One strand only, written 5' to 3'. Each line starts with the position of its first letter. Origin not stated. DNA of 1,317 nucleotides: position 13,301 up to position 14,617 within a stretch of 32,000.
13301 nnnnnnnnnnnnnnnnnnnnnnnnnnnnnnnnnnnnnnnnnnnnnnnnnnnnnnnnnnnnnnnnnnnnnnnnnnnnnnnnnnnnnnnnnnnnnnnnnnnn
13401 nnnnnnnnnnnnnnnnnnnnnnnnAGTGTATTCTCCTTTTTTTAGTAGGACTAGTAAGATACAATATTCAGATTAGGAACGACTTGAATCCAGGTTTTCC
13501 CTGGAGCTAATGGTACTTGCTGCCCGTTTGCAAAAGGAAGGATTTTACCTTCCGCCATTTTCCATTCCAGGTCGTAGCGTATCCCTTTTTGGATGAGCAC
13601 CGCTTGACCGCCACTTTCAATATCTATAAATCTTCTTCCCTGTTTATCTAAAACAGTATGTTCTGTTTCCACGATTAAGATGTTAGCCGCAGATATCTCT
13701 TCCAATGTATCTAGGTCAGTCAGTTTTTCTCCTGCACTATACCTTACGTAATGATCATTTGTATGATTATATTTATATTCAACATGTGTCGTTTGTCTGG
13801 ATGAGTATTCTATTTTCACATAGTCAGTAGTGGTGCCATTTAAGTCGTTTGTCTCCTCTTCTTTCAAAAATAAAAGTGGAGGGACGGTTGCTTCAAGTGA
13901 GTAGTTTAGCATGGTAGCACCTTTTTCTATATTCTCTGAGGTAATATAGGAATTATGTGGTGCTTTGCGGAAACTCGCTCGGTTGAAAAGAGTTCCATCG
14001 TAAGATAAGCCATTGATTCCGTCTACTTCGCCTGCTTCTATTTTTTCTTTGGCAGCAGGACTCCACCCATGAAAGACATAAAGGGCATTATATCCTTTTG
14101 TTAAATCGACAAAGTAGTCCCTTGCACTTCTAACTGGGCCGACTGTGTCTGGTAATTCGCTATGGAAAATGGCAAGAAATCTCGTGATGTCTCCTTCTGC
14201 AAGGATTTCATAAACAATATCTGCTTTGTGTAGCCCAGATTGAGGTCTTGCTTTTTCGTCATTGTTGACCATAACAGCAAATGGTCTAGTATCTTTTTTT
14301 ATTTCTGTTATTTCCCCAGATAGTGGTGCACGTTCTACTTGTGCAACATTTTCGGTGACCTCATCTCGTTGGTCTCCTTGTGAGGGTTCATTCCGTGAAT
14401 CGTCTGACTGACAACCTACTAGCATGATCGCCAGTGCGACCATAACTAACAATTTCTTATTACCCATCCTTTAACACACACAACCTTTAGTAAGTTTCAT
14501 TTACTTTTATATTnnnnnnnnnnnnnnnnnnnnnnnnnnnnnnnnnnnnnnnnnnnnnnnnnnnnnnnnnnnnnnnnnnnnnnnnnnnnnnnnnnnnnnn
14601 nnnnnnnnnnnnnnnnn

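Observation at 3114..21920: Dispersed family of five intergenic tandem arrays with a strict 21-bp period and a shared ATC(G/A)AAA core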

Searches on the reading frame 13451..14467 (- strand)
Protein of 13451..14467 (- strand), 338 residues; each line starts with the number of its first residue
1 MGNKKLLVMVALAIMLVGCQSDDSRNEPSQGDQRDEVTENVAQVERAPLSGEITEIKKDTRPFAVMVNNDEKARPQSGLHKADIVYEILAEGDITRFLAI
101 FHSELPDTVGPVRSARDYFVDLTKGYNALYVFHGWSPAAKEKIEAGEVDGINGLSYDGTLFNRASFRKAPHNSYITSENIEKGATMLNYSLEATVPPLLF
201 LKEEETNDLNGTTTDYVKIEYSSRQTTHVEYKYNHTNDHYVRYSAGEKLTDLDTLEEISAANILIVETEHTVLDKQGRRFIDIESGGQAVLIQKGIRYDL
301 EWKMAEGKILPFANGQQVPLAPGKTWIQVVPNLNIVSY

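Call 11: search_protein_families(library=pfam, proteins=[window:13451-14467:-])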
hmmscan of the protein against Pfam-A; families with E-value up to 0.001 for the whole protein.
window:13451-14467:- (338 aa): 2 families
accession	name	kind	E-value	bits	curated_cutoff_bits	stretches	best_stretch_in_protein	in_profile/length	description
PF11258.13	DUF3048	-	5.7e-51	173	25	1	49-189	1-147/148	Protein of unknown function (DUF3048) N-terminal domain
PF17479.7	DUF3048_C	-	9.2e-24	84.4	25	1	217-327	1-114/114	Protein of unknown function (DUF3048) C-terminal domain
